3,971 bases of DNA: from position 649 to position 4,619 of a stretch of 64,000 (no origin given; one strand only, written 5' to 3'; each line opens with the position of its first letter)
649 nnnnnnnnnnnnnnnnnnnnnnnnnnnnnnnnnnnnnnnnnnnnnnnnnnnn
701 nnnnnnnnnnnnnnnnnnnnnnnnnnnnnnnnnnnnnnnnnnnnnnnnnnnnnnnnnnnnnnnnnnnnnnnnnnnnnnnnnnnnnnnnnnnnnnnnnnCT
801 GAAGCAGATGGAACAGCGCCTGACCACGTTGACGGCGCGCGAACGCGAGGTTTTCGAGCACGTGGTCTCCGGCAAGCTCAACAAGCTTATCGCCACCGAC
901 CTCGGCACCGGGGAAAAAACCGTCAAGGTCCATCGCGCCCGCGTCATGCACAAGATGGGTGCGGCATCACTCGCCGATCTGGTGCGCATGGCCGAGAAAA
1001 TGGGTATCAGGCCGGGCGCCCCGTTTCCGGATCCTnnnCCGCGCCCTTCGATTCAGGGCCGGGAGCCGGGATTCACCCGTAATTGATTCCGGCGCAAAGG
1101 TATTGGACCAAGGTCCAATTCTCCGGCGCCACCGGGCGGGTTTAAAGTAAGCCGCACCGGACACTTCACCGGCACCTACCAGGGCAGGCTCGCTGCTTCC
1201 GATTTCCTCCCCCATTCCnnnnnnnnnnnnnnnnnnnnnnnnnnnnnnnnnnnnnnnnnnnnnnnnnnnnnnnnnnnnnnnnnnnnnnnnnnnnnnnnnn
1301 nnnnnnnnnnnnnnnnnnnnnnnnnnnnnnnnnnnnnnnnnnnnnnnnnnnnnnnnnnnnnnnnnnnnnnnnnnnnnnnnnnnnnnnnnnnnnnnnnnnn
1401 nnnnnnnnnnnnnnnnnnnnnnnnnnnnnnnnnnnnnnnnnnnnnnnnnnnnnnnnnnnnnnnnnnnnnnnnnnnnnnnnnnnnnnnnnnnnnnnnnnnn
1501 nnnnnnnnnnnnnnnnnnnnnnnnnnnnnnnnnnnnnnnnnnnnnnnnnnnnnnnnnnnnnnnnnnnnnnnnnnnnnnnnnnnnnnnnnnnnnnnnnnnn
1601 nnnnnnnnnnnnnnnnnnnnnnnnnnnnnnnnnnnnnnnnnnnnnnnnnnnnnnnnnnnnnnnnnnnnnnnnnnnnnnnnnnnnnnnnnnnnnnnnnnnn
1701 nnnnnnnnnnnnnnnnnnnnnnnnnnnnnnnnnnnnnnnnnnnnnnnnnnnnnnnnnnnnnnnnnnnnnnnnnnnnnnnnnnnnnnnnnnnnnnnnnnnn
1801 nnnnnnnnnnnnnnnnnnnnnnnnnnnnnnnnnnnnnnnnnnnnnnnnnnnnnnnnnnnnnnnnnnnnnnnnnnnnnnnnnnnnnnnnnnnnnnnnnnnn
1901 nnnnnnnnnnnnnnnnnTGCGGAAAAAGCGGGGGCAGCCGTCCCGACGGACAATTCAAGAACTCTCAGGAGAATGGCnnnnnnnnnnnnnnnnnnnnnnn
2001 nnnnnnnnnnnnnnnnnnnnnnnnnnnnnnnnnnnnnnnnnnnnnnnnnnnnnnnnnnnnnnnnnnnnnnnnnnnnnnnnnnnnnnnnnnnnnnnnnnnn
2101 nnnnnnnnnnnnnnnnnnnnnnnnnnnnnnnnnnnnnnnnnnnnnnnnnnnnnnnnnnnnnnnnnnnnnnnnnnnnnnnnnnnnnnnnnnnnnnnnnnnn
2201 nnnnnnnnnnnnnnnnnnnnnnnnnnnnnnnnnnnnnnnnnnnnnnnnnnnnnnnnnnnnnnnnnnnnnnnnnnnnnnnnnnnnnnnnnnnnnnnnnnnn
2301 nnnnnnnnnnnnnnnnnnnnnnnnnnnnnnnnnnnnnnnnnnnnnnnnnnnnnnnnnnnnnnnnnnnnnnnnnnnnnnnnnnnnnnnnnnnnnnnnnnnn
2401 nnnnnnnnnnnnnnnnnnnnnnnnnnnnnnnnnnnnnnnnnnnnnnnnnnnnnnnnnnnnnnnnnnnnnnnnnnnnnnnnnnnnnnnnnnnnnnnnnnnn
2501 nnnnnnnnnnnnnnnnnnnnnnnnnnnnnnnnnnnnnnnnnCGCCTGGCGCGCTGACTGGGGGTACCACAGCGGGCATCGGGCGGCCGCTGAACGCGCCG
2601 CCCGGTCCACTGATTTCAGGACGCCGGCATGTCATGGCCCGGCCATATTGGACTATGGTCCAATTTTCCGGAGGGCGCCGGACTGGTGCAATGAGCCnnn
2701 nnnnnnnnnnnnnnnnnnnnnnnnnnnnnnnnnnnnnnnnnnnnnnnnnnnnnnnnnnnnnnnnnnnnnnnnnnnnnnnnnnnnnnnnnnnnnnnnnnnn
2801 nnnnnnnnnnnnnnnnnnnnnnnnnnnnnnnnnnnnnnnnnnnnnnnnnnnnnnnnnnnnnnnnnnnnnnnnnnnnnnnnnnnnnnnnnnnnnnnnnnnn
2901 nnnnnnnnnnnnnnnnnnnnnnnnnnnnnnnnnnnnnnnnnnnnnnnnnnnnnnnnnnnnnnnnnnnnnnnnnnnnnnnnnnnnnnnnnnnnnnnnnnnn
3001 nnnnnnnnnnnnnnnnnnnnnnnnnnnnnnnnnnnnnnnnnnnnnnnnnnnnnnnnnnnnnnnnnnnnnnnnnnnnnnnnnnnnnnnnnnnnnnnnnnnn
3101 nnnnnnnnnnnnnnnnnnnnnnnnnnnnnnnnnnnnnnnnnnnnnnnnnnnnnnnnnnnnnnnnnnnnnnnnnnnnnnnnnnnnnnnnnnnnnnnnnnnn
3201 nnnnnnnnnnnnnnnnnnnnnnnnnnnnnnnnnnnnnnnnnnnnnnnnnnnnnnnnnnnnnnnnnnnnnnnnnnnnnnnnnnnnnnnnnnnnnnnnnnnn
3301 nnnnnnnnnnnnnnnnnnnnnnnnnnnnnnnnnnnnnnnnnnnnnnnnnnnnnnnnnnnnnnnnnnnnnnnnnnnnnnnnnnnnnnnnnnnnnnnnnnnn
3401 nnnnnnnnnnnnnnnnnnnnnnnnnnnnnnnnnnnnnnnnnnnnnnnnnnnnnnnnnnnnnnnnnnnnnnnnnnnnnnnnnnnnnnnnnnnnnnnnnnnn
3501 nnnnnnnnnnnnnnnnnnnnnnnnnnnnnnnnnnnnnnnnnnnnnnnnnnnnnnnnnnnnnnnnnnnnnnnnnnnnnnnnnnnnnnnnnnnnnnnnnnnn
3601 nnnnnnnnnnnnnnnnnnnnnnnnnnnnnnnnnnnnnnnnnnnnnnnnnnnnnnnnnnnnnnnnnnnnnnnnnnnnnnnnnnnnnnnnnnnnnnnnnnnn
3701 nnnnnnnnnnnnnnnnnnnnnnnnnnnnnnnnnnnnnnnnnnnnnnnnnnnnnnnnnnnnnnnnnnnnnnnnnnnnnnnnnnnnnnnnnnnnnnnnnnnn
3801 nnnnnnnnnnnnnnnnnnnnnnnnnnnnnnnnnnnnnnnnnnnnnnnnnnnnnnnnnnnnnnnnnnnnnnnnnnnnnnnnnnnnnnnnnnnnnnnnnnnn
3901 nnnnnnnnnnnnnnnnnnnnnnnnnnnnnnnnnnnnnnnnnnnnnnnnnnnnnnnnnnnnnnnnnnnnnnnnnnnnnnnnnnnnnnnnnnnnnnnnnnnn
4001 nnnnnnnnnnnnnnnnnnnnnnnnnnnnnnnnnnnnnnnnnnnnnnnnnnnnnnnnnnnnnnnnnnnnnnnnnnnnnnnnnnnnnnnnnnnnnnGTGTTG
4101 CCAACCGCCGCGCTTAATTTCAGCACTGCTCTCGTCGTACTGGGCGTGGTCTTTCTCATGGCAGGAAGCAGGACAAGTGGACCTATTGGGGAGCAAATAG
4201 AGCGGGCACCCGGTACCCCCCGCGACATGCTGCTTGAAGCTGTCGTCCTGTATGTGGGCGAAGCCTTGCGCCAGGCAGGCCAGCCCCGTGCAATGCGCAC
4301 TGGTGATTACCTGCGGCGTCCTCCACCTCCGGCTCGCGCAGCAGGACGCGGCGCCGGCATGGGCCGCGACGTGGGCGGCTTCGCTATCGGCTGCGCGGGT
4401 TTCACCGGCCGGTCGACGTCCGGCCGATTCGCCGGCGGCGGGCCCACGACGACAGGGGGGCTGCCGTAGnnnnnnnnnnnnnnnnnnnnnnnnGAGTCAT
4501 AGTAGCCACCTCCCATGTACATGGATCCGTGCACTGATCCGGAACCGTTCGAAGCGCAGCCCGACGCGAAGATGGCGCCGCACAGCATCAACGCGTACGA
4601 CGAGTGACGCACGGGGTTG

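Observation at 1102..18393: Four copies of an 18-bp palindrome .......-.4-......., all in promoter-proximal intergenic DNA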

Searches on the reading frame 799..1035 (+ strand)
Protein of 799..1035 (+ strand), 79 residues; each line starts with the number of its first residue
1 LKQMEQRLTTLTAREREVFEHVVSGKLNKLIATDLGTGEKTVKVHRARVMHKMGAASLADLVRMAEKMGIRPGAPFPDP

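Call 55: search_solved_structures(query=window:799-1035:+, max_evalue=0.01, show_alignments=0)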
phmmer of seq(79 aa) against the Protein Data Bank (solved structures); distinct sequences matched with E-value up to 0.01: 25.
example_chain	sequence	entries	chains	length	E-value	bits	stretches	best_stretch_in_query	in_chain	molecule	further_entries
1x3u_A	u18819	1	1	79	1.1e-13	54.5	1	4-72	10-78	Transcriptional regulatory protein fixJ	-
1yio_A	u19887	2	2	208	8.4e-13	51.7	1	3-68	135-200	response regulatory protein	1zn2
5xso_A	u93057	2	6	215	2.9e-11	46.8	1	5-70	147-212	Response regulator FixJ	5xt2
8a5r_AAA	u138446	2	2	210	1.8e-10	44.4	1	6-70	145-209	Light-activated DNA-binding protein EL222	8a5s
3p7n_A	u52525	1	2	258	3.7e-10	43.4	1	6-70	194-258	Sensor histidine kinase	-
1fse_A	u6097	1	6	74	3.2e-08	37.2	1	6-65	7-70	GERE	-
7vim_A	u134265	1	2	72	7.8e-08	36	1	10-70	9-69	Protein EsrB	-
1je8_A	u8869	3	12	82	2.2e-05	28.3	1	5-59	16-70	Nitrate/Nitrite Response Regulator Protein NARL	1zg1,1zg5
5f64_A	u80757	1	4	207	2.5e-05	28.1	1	5-67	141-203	Positive transcription regulator EvgA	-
8zwn_A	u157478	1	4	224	2.9e-05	27.9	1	5-67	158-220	DNA-binding transcriptional activator EvgA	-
8u3b_G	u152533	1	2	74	4.2e-05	27.4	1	9-59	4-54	Nitrate/nitrite response regulator protein NarL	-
6jqs_A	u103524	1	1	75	7.9e-05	26.5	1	7-62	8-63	DNA-binding response regulator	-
1a04_A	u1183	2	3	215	0.00011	26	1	5-58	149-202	NITRATE/NITRITE RESPONSE REGULATOR PROTEIN NARL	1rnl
7x1k_A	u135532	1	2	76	0.00034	24.5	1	6-64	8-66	Chemotaxis protein CheY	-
3qp6_A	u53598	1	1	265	0.00057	23.8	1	11-62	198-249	CviR transcriptional regulator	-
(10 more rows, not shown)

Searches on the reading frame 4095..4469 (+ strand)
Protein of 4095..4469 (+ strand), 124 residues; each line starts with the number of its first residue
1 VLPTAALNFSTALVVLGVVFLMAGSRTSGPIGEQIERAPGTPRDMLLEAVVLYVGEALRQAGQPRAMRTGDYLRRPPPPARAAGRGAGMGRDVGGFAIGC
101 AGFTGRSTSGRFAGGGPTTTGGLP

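Call 76: search_protein_families(library=pfam, proteins=[window:4095-4469:+], max_evalue=0.01)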
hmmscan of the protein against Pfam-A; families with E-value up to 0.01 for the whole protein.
window:4095-4469:+ (124 aa): 1 family
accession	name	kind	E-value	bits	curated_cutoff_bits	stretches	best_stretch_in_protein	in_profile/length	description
PF11381.13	DUF3185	-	0.0069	16.8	25.3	0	10-39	4-33/59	Protein of unknown function (DUF3185)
